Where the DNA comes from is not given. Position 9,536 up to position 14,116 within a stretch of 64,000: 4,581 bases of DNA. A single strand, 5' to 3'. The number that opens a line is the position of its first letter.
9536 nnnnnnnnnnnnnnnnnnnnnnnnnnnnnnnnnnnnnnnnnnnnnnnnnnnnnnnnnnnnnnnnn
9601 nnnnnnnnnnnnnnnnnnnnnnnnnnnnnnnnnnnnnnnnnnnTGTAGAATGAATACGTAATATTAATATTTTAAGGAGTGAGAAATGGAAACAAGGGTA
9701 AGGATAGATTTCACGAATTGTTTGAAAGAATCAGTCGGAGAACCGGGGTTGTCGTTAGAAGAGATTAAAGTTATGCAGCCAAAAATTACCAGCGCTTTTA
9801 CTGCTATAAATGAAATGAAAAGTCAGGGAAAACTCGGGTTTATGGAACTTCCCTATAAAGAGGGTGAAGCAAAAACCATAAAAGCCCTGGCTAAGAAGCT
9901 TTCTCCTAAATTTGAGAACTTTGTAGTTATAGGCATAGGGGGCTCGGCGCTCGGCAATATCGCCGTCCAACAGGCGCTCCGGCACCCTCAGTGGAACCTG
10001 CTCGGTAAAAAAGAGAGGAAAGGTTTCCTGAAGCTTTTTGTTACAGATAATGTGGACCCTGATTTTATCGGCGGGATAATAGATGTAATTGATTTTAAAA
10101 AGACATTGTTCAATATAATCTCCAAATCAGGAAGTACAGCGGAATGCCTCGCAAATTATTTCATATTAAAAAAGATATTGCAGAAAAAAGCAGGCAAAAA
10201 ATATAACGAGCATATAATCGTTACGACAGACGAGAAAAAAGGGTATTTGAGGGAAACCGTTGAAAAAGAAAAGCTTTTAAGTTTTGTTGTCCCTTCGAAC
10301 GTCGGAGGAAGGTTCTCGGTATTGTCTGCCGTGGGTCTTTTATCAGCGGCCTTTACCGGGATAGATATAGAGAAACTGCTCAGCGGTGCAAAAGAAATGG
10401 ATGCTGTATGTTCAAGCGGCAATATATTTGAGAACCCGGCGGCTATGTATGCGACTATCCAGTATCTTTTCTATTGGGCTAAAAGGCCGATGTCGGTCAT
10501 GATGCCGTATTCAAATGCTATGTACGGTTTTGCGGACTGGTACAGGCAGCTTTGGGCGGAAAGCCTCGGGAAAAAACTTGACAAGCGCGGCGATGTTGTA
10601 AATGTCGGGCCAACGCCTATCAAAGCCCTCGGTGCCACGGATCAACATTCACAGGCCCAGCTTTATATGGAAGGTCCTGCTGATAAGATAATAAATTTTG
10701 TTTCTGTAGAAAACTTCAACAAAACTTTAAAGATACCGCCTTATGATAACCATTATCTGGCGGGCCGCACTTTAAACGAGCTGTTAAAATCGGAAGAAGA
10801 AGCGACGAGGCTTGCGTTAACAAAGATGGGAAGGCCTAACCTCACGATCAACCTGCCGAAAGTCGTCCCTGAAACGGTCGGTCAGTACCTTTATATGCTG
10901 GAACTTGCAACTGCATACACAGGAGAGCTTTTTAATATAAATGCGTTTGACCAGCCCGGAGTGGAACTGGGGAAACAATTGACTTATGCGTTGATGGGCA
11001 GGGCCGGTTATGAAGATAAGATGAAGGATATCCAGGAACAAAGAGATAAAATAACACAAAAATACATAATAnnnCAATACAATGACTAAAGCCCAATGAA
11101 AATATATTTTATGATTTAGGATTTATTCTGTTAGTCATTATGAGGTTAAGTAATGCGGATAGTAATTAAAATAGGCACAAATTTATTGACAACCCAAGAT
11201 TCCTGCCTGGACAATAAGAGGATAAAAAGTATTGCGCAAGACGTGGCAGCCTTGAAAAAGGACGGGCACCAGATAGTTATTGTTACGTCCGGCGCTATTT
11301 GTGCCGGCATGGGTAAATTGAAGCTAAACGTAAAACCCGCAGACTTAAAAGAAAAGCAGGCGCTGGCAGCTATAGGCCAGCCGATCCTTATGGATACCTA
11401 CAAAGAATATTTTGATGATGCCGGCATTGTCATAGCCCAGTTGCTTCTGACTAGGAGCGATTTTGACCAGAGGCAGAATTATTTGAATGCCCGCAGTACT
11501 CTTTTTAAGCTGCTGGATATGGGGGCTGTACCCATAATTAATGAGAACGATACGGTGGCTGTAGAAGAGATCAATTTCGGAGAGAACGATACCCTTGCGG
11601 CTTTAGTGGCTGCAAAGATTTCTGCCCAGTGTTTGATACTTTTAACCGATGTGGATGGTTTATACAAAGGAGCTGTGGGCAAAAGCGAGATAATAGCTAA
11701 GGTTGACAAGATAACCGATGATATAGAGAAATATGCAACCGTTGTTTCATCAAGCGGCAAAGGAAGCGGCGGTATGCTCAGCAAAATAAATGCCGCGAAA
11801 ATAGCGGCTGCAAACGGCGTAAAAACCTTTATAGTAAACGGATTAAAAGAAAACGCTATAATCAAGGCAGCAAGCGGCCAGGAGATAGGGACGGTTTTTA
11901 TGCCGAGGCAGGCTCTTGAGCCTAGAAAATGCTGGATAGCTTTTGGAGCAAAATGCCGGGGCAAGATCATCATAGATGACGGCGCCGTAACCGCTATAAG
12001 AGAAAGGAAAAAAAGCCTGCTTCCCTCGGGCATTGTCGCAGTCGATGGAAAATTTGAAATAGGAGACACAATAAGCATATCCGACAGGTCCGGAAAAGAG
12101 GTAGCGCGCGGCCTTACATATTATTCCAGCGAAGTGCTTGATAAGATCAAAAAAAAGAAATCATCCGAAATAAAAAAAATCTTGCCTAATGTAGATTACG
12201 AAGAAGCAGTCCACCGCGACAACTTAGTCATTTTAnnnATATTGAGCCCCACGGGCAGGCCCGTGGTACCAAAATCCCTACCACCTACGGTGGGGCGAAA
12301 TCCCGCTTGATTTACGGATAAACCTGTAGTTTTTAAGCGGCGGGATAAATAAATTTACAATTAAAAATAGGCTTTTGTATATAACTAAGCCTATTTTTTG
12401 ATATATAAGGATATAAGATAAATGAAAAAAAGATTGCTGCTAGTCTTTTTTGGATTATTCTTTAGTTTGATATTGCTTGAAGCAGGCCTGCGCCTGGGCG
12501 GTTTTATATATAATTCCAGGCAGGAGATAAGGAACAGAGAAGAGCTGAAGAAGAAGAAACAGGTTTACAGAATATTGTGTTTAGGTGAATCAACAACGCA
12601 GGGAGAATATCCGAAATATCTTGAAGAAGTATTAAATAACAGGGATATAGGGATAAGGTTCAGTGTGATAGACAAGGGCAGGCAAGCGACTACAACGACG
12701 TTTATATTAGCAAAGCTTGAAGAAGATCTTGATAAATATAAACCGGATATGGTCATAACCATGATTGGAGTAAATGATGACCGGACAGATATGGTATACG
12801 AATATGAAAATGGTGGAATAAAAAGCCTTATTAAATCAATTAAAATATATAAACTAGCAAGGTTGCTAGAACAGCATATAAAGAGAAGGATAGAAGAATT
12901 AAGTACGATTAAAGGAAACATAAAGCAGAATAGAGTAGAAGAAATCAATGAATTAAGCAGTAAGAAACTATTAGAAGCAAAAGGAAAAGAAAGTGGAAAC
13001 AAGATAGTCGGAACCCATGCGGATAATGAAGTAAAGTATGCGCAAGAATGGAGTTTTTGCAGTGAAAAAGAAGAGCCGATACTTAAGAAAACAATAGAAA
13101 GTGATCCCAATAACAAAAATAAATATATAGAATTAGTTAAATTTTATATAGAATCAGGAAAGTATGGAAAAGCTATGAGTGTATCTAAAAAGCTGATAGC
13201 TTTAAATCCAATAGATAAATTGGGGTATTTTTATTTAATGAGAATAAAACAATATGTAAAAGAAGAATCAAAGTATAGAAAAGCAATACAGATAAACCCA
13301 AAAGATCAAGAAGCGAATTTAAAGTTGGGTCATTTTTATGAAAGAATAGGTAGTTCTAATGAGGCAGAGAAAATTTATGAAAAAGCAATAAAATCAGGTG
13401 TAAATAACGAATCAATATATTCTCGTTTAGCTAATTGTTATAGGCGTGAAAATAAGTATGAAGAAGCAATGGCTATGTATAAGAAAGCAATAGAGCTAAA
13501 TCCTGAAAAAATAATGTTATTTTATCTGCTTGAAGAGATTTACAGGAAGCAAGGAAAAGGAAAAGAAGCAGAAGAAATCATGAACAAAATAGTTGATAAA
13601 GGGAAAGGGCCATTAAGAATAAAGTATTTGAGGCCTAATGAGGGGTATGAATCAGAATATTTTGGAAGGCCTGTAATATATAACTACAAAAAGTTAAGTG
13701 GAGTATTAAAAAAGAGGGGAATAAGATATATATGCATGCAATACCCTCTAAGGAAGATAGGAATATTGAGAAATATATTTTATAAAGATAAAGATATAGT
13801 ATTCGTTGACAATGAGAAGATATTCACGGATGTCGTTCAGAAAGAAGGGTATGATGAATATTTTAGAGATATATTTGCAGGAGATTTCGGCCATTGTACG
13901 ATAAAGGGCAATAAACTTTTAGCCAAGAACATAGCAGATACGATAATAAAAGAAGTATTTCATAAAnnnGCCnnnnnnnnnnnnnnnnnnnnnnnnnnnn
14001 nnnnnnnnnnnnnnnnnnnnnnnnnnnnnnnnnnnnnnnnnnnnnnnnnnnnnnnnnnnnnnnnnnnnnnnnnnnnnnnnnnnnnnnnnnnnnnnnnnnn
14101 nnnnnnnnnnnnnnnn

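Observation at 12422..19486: Four head-to-tail paralogs: SGNH-like esterase fold interrupted by a TPR array of variable length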

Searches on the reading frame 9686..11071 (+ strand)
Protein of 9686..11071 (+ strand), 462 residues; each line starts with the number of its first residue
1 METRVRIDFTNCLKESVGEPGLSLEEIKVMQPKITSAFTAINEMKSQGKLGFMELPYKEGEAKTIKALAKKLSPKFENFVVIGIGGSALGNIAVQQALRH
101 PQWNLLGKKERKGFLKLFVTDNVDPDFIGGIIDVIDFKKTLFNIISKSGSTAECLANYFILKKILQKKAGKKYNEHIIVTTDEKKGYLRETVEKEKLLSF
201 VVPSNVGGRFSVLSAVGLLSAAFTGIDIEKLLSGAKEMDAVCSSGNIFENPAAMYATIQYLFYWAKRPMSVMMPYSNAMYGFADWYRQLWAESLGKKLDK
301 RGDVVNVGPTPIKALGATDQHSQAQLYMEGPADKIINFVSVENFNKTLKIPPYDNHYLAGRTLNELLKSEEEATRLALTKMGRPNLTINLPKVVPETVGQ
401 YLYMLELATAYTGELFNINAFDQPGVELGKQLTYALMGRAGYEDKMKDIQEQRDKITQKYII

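Call 20: search_protein_families(library=pfam, proteins=[window:9686-11071:+], max_evalue=0.00001)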
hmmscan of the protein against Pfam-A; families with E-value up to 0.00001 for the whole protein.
window:9686-11071:+ (462 aa): 1 family
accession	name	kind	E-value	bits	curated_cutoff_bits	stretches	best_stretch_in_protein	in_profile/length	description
PF00342.24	PGI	-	2.9e-43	148.7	22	1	76-438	96-467/486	Phosphoglucose isomerase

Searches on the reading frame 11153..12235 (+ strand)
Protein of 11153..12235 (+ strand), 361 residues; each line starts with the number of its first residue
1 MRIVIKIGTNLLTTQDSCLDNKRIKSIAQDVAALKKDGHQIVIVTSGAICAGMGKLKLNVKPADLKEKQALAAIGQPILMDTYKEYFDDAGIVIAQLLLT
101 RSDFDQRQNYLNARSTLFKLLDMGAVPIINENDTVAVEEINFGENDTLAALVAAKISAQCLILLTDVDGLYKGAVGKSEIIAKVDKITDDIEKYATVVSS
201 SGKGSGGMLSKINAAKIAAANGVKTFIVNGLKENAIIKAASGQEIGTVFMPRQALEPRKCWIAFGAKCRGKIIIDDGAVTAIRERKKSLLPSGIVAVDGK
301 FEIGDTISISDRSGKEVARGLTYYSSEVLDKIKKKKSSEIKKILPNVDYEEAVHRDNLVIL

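Call 20: search_protein_families(library=pfam, proteins=[window:11153-12235:+], max_evalue=0.00001)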
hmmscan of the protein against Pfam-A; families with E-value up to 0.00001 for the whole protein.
window:11153-12235:+ (361 aa): 2 families
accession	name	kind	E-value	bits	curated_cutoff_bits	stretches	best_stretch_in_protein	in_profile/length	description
PF00696.33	AA_kinase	-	1.8e-45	155.9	24.9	1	1-229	1-234/234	Amino acid kinase family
PF01472.26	PUA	-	2.4e-22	79.1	24.8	1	270-344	1-74/74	PUA domain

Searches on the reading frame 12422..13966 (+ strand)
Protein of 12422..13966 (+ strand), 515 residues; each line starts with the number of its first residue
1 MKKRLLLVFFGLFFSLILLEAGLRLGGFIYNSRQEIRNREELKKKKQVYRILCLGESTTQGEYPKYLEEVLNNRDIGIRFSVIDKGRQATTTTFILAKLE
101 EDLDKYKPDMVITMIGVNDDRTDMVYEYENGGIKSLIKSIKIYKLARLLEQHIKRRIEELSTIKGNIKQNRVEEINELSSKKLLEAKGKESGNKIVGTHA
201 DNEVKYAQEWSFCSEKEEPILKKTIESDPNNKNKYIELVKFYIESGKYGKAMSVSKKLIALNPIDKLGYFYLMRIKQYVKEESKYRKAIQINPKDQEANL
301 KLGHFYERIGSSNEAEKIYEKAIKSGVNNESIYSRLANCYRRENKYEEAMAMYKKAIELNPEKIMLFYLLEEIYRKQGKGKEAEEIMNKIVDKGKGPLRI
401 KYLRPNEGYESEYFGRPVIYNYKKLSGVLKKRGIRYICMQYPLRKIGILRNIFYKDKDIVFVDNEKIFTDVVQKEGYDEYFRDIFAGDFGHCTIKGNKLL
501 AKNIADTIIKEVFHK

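Call 3: search_protein_families(library=pfam, proteins=[window:12422-13966:+], max_evalue=1)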
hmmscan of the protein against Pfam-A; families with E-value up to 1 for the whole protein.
window:12422-13966:+ (515 aa): 40 families (the best 25 are shown)
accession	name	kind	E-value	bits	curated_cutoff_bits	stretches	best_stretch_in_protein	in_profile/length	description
PF14559.12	TPR_19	-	3.4e-18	66.2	25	3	342-396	3-57/68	Tetratricopeptide repeat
PF13431.12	TPR_17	-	2.2e-15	56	24.4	2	285-316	2-33/34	Tetratricopeptide repeat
PF13181.12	TPR_8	-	6.9e-15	54.3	25.7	3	332-362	3-33/34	Tetratricopeptide repeat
PF13414.12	TPR_11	-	1.8e-14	53.5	26.8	2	338-378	2-42/42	TPR repeat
PF13176.12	TPR_7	-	4.7e-14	51.6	27.9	2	334-362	3-33/36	Tetratricopeptide repeat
PF13428.12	TPR_14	-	5.2e-14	51.8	23.5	2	334-362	5-33/44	Tetratricopeptide repeat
PF07719.23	TPR_2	-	5.6e-13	48.4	27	1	332-362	3-33/34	Tetratricopeptide repeat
PF12895.13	ANAPC3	-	9.7e-13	48.6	27.2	1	313-389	6-81/82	Anaphase-promoting complex, cyclosome, subunit 3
PF00515.34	TPR_1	-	8.3e-12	44.8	27.8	1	332-362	3-33/34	Tetratricopeptide repeat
PF13424.12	TPR_12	-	3.1e-10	40.5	30.1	2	298-359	5-74/77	Tetratricopeptide repeat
PF13472.12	Lipase_GDSL_2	-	5.9e-07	30.6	32.9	1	53-141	1-97/178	GDSL-like Lipase/Acylhydrolase family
PF13374.12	TPR_10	-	6.5e-07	29.6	27.5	1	332-359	4-31/42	Tetratricopeptide repeat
PF23914.1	TPR_CcmH_CycH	-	2.2e-06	28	42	1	285-362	73-153/158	Cytochrome c-type biogenesis protein H TPR domain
PF13432.12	TPR_16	-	8.4e-06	26.6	32.7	2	302-361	3-62/65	Tetratricopeptide repeat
PF23241.1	HAT_PRP39_C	-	1e-05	26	33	2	305-399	34-128/139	PRP39 C-terminal HAT repeat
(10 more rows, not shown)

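Call 4: search_protein_families(library=ncbifam, proteins=[window:12422-13966:+], max_evalue=1)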
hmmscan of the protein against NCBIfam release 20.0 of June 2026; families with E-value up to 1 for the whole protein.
window:12422-13966:+ (515 aa): 32 families (the best 25 are shown)
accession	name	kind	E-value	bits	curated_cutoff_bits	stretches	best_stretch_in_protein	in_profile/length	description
TIGR02917.1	PEP_TPR_lipo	equivalog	2.5e-18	65.4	312.2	1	221-395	420-598/899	XrtA/PEP-CTERM system TPR-repeat protein PrsT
TIGR02521.1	type_IV_pilW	equivalog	5.7e-17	62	154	3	268-332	38-101/234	type IV pilus biogenesis/stability protein PilW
NF040959.1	MamA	equivalog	1.2e-16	60.8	200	2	288-392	63-167/204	magnetosome protein MamA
TIGR00990.1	3a0801s09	subfamily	2.1e-10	39.9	757.25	2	284-385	353-454/615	mitochondrial import receptor subunit TOM70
NF008520.0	PRK11447.1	equivalog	1.4e-07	29.8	858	2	276-343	365-432/1157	cellulose synthase complex outer membrane protein BcsC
TIGR02552.1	LcrH_SycD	equivalog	2.2e-07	30.7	104.8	2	332-393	54-115/136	SycD/LcrH family type III secretion system chaperone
NF033758.1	gliding_GltE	equivalog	3.5e-07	29.6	225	1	278-386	68-176/411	adventurous gliding motility TPR repeat lipoprotein GltE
NF008756.0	PRK11788.1-4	equivalog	4.7e-07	29.2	474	1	220-392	129-310/389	lipopolysaccharide assembly protein LapB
NF053607.1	CHU_0125_OmpA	equivalog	9.2e-07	27.7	620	2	313-395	36-118/639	CHU_0125 family OmpA-like outer membrane integrity protein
NF033920.0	C39_PA2778_fam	equivalog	2.5e-06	27.1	150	1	306-391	166-251/255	PA2778 family cysteine peptidase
TIGR03939.1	PGA_TPR_OMP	equivalog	4.5e-06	25.2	366.65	2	309-391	66-147/800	poly-beta-1,6 N-acetyl-D-glucosamine export porin PgaA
NF047371.1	FlcA_CTERM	equivalog_domain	5e-06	25.3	300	2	276-388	169-288/646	periplasmic flagellar collar protein FlcA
NF033762.1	social_mot_Tgl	equivalog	1.5e-05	24.5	225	1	280-385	84-191/252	social motility TPR repeat lipoprotein Tgl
NF052230.1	T9SS_PorE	exception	1.8e-05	23.2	600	2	332-393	59-120/648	PorE family type IX secretion system protein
NF007692.0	PRK10370.1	equivalog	2.1e-05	24.2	306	2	321-392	72-142/206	heme lyase NrfEFG subunit NrfG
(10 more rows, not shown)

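Call 62: search_protein_families(library=padloc, proteins=[window:12422-13966:+], max_evalue=0.001)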
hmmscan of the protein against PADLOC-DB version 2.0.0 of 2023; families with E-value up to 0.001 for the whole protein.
window:12422-13966:+ (515 aa): 0 families

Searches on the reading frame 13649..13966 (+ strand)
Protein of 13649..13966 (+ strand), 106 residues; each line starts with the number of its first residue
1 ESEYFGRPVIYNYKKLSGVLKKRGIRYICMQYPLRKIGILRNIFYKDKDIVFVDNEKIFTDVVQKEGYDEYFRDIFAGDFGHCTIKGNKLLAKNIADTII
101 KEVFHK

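Call 8: search_protein_families(library=pfam, proteins=[window:13649-13966:+], max_evalue=10)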
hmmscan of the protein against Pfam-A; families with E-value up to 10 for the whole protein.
seq(106 aa): 0 families
